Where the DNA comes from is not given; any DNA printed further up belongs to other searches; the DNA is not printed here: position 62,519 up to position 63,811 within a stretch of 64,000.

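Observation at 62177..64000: Translationally coupled operon (radical-SAM-like enzyme, 330-aa unknown, pentapeptide-repeat protein) abutting a sigma54 enhancer-binding response regulator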

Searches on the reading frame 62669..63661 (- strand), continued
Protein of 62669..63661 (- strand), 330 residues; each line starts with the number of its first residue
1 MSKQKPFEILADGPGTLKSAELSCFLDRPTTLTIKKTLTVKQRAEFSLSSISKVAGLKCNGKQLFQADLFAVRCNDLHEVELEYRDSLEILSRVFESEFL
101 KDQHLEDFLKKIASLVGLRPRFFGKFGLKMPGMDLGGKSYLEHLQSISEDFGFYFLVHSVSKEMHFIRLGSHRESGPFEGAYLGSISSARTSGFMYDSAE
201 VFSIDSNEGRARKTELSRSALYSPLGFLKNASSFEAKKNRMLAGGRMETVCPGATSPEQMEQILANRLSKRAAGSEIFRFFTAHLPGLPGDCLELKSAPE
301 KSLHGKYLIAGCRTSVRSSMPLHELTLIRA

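Call 101: search_solved_structures(query=L001:2621-3769:+, max_evalue=0.01)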
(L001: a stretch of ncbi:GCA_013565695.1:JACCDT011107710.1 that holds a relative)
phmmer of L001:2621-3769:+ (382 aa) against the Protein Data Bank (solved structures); distinct sequences matched with E-value up to 0.01: 21.
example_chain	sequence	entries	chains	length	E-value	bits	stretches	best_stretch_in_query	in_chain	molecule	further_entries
8bky_A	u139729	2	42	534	4.7e-107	361.4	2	110-375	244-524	Phage tail sheath protein | Phage tail sheath family protein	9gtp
8bl4_V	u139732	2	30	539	2.7e-104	352.4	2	110-375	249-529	Phage tail sheath family protein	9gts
9ezm_A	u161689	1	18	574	4.8e-103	348.2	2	103-378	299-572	Phage tail sheath protein FI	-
6j0b_A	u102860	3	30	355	7.3e-42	146.9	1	174-378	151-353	Pvc2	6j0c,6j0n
6rao_D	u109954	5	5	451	2e-41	145.4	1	195-377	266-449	Afp3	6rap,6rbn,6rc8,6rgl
9qgl_2A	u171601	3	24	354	4.2e-41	144.4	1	176-375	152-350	Phage tail sheath family protein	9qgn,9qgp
9qgl_3A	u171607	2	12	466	3.4e-37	131.6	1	186-377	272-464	Phage tail sheath family protein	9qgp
7b5h_AO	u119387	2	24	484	3.8e-37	131.4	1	195-377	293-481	All3325 protein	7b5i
7adz_2A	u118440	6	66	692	1.6e-35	126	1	189-377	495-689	Putative phage tail sheath protein FI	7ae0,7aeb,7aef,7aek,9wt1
6rao_C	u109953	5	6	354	1.2e-33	119.8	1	174-377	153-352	Afp2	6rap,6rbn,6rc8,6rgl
6j0n_t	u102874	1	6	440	3.2e-33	118.5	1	189-376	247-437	Pvc3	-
9r9h_T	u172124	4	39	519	4.7e-29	104.8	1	196-378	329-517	Phage tail sheath family protein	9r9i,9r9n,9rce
9qgl_4A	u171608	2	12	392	6.5e-29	104.3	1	165-374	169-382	Phage tail sheath family protein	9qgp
6j0n_V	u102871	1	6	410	1.1e-26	97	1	196-375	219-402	Pvc4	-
6rao_E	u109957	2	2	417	1.1e-22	83.9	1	46-376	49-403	Afp4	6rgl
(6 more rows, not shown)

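Call 102: search_solved_structures(query=L001:254-1813:-, max_evalue=1e-10)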
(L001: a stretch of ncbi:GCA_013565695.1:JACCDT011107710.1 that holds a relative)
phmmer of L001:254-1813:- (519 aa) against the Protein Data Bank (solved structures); distinct sequences matched with E-value up to 1e-10: 253 (the best 60 are shown).
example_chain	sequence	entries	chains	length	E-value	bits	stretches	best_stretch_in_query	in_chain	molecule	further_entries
6chs_H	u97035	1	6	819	2.5e-54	188.1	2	217-449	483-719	Putative cell division control protein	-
6oaa_B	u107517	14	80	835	3.4e-52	181.1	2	219-446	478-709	Cell division control protein 48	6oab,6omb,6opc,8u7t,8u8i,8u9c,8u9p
8dar_A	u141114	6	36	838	3.4e-52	181.1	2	219-446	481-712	Cell division control protein 48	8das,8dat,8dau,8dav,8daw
6oa9_A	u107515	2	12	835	8.9e-52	179.7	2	219-446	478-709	Cell division control protein 48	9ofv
9m4n_A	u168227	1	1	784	8.3e-50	173.2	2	219-437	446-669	Cell division control protein 48 homolog A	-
9m3v_A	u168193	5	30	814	9.3e-50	173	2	219-437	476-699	Cell division control protein 48 homolog A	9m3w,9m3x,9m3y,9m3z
7wub_C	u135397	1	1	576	1.3e-49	172.6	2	219-482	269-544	Transitional endoplasmic reticulum ATPase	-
7wub_D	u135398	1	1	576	2.3e-49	171.8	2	219-449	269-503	Transitional endoplasmic reticulum ATPase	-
6mck_A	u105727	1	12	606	2.7e-49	171.5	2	219-449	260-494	Transitional endoplasmic reticulum ATPase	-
5c19_A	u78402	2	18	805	3.9e-49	171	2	219-483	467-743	Transitional endoplasmic reticulum ATPase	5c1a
7rlh_A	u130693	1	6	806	5.1e-49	170.6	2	219-449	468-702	Transitional endoplasmic reticulum ATPase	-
7rlg_A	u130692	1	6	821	5.4e-49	170.5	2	219-449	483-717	Transitional endoplasmic reticulum ATPase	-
7rlj_A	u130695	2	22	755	6.1e-49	170.3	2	219-449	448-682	Transitional endoplasmic reticulum ATPase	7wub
7y4w_A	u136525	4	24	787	6.3e-49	170.3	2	219-449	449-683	Transitional endoplasmic reticulum ATPase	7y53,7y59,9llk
8yka_A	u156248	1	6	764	6.3e-49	170.3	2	219-449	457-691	Transitional endoplasmic reticulum ATPase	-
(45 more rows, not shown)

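Call 103: search_solved_structures(query=A5, max_evalue=10)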
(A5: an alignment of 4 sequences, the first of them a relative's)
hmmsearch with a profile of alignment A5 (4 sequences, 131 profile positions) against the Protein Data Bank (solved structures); distinct sequences matched with E-value up to 10: 9.
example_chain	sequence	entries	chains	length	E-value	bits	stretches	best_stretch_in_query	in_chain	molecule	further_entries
1ud9_A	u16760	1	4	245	0.15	15.3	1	26-90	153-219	DNA polymerase sliding clamp A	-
7k5b_G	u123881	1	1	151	0.64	13.2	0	82-120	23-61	Dynein light chain roadblock-type 2 protein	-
7kek_G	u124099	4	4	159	0.73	13.1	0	82-120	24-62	Dynein light chain roadblock LC7B | Dynein light chain roadblock-type 2 protein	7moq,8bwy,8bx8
1j9y_A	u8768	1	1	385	0.79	13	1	61-106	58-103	MANNANASE A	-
1gw1_A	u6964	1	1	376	0.79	12.9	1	62-106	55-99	MANNAN ENDO-1,4-BETA-MANNOSIDASE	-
1odz_A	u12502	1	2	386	0.8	12.9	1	61-106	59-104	Mannan endo-1,4-beta-mannosidase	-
1gvy_A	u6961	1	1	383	0.8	12.9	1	61-106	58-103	MANNAN ENDO-1,4-BETA-MANNOSIDASE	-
1r7o_A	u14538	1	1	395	0.81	12.9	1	61-106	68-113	mannanase A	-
5t3y_A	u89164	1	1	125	0.86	12.8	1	45-107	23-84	Two-component system response regulator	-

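Call 104: search_solved_structures(query=A4, max_evalue=10)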
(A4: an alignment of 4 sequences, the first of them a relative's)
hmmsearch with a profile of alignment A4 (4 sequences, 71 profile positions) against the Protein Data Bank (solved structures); distinct sequences matched with E-value up to 10: 0.

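Call 108: search_protein_families(library=pfam, alignment_id=A14, max_evalue=0.05)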
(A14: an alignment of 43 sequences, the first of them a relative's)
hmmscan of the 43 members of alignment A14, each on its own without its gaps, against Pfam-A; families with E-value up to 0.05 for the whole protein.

A. member 1, L001:2034-2621:+ (196 aa): 0 families

B. families by the number of members that match (of 43 scanned): 1 family
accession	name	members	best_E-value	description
PF11203.13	EccE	1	0.045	Putative type VII ESX secretion system translocon, EccE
